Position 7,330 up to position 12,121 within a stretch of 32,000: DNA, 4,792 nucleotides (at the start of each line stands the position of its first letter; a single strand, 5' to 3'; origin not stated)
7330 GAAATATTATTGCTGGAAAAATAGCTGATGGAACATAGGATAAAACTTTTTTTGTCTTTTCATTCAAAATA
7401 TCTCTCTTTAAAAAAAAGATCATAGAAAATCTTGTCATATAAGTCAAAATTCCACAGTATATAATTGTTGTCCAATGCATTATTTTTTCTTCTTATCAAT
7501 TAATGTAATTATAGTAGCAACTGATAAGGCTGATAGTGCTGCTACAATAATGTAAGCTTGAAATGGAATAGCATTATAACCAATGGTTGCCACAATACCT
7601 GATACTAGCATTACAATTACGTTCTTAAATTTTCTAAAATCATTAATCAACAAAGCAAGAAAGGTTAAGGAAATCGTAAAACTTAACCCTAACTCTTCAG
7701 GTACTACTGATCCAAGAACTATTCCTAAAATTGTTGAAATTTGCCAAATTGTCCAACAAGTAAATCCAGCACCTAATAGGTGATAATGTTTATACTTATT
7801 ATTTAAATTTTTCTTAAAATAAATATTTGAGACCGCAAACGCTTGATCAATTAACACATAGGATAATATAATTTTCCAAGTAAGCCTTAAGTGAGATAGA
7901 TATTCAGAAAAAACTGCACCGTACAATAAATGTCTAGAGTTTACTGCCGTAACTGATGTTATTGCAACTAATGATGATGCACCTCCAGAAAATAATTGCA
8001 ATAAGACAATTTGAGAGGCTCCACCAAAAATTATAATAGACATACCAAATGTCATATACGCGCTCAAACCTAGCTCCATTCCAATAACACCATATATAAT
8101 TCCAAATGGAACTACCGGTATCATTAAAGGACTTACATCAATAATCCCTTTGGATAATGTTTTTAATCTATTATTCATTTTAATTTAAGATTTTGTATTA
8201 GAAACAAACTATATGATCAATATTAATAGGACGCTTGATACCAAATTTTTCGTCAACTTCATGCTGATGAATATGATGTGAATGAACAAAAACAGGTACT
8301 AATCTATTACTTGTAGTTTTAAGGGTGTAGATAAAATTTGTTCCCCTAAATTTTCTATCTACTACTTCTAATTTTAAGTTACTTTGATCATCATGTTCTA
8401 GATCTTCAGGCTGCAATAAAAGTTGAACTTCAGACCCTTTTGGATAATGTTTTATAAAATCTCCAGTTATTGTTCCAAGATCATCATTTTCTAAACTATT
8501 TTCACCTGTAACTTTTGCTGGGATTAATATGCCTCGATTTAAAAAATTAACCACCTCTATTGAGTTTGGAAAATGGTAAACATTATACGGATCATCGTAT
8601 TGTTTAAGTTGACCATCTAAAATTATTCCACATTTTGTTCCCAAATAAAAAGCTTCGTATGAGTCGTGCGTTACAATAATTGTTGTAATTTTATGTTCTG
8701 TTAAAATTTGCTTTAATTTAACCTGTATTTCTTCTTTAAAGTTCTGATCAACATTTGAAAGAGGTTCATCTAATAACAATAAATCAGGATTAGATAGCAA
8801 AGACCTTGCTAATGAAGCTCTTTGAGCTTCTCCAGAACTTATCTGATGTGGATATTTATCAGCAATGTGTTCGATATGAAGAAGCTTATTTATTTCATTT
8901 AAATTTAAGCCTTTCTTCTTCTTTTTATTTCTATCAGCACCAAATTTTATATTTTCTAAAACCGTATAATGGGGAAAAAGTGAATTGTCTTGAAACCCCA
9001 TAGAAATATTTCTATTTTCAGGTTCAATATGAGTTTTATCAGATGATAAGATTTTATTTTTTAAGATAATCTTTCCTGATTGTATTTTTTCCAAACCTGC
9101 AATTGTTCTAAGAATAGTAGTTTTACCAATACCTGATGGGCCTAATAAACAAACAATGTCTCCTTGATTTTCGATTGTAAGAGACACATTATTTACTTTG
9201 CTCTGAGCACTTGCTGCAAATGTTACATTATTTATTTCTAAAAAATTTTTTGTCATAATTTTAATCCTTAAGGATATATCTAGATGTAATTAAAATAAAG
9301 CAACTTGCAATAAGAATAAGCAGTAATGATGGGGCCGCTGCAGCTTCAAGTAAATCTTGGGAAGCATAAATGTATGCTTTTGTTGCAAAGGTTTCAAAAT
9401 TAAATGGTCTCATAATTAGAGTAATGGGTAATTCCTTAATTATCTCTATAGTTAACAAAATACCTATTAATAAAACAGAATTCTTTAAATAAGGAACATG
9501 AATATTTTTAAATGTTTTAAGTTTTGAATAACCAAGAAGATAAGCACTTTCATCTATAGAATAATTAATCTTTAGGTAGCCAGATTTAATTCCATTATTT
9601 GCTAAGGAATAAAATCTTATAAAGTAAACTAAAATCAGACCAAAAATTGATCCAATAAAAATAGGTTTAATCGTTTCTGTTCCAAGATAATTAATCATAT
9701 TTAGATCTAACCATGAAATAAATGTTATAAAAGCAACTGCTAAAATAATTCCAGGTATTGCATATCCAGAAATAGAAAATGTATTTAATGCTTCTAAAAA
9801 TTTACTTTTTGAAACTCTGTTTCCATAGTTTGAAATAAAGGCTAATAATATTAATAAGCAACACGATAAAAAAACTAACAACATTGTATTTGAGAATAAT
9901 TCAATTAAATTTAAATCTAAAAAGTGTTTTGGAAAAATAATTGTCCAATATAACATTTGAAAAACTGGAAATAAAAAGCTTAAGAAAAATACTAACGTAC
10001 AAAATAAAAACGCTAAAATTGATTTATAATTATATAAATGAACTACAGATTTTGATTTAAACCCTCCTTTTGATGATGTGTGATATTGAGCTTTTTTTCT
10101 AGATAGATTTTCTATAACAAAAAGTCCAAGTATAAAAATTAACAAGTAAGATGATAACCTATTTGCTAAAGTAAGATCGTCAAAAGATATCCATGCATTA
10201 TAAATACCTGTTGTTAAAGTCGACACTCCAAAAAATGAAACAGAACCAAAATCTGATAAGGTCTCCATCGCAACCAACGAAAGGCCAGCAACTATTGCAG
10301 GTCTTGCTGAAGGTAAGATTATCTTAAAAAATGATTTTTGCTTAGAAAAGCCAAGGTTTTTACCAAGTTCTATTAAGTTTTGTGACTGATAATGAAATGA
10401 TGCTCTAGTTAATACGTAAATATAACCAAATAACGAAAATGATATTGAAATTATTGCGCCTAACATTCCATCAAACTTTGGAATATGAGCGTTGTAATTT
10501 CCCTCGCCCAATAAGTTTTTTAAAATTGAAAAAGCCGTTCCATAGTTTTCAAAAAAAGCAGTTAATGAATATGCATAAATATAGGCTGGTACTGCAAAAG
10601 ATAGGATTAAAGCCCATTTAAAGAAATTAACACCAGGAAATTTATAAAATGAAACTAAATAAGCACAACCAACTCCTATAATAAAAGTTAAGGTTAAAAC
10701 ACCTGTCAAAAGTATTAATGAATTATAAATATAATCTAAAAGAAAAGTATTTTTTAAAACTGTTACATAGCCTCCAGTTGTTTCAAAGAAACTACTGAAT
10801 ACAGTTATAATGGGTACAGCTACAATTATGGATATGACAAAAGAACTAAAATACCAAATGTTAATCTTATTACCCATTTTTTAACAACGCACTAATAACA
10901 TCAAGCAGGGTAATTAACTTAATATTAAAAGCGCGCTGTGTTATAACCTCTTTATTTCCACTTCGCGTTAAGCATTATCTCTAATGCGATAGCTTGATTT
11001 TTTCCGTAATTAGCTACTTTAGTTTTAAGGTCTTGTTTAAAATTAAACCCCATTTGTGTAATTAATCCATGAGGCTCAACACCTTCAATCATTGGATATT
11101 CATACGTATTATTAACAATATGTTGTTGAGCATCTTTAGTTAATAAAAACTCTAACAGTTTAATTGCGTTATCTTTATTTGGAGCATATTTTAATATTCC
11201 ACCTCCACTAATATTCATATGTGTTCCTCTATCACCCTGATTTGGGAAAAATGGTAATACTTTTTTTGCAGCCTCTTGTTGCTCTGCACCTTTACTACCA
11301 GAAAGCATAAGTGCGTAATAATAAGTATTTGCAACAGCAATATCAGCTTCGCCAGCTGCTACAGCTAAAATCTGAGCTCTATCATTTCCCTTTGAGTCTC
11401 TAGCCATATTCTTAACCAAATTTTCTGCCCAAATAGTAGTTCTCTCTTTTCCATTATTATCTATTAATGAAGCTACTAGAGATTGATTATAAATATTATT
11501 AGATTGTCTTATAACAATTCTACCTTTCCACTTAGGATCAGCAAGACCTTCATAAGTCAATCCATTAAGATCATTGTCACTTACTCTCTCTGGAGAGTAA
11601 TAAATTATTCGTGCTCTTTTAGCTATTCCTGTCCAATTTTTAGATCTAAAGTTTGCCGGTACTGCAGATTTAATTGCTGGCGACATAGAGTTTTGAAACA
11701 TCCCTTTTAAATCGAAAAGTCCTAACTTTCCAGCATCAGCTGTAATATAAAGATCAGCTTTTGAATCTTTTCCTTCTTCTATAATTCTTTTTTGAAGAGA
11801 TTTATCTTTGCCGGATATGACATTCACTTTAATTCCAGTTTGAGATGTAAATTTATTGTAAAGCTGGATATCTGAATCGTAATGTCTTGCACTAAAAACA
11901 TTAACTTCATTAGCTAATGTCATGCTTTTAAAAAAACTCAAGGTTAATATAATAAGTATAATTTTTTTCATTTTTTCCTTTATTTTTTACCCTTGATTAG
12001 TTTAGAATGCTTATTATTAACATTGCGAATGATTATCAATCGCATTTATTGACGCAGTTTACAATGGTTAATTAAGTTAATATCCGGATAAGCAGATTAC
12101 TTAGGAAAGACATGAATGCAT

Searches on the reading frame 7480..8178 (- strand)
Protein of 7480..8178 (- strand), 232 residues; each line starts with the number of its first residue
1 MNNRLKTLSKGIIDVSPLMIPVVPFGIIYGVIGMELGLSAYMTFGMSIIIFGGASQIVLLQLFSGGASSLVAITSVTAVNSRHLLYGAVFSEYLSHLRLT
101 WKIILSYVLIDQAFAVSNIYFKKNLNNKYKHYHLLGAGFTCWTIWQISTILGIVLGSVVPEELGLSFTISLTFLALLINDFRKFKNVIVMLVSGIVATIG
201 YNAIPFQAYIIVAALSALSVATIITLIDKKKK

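Call 90: search_protein_families(library=pfam, proteins=[window:7480-8178:-], max_evalue=0.00001)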
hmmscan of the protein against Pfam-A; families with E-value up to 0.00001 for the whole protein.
window:7480-8178:- (232 aa): 1 family
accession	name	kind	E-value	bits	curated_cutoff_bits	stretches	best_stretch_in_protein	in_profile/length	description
PF03591.19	AzlC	-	9e-34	117.3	32.1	1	17-159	1-137/137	AzlC protein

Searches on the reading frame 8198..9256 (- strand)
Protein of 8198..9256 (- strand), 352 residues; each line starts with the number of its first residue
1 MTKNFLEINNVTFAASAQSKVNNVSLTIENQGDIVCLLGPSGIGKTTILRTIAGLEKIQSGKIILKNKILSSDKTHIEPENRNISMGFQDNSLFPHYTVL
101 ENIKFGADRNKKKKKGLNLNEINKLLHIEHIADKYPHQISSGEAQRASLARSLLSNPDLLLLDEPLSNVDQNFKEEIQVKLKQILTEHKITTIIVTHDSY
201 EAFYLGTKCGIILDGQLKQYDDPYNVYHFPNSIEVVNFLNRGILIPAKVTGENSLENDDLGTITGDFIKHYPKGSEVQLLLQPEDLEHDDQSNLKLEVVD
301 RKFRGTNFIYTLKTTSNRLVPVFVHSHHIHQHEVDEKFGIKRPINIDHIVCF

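Call 90: search_protein_families(library=pfam, proteins=[window:8198-9256:-], max_evalue=0.00001)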
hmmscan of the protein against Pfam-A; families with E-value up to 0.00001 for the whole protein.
window:8198-9256:- (352 aa): 1 family
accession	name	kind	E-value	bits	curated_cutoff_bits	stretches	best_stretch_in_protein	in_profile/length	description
PF00005.33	ABC_tran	-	2e-31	109.8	25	1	21-166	1-136/137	ABC transporter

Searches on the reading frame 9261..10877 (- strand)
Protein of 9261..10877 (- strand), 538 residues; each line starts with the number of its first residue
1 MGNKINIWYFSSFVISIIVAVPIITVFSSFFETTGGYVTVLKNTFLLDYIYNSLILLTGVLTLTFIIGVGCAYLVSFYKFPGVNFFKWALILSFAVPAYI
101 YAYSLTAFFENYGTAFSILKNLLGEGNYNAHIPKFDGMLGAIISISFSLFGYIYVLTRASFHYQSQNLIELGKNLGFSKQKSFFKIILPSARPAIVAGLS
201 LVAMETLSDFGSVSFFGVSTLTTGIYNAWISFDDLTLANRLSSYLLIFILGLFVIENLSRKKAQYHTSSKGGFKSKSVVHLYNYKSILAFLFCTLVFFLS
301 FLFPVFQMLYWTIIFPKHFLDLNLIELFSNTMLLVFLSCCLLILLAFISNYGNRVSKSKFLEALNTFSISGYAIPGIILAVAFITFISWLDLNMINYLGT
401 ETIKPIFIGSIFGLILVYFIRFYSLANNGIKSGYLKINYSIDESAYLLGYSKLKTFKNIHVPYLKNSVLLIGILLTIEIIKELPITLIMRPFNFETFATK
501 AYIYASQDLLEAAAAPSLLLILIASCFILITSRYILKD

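Call 90: search_protein_families(library=pfam, proteins=[window:9261-10877:-], max_evalue=0.00001)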
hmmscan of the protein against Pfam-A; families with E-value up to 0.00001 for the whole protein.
window:9261-10877:- (538 aa): 1 family
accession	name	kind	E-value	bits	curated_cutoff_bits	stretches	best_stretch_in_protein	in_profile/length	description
PF00528.27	BPD_transp_1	-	3e-14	53.6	26.4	1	66-253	3-169/184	Binding-protein-dependent transport system inner membrane component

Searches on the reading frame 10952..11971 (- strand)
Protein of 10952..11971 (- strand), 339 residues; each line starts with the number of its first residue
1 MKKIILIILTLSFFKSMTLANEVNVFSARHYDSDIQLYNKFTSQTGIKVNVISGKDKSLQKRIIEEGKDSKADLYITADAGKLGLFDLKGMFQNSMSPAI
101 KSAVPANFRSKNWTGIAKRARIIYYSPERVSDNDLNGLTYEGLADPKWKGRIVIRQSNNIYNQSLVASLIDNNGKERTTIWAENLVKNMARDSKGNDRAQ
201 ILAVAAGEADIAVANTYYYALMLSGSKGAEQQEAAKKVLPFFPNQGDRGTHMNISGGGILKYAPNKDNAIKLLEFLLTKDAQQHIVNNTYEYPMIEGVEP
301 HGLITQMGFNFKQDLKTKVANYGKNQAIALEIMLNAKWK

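Call 90: search_protein_families(library=pfam, proteins=[window:10952-11971:-], max_evalue=0.00001)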
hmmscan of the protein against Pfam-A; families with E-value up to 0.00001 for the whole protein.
window:10952-11971:- (339 aa): 4 families
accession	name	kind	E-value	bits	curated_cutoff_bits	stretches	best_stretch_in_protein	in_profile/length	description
PF13343.11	SBP_bac_6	-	8.9e-15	55.3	24.6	1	69-298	1-220/245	Bacterial extracellular solute-binding protein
PF13416.11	SBP_bac_8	-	9.9e-14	52.2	27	1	36-301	1-268/279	Bacterial extracellular solute-binding protein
PF01547.30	SBP_bac_1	-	1.8e-11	45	26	1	37-283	13-307/307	Bacterial extracellular solute-binding protein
PF13531.11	SBP_bac_11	-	5.2e-08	33.4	25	1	38-285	17-221/227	Bacterial extracellular solute-binding protein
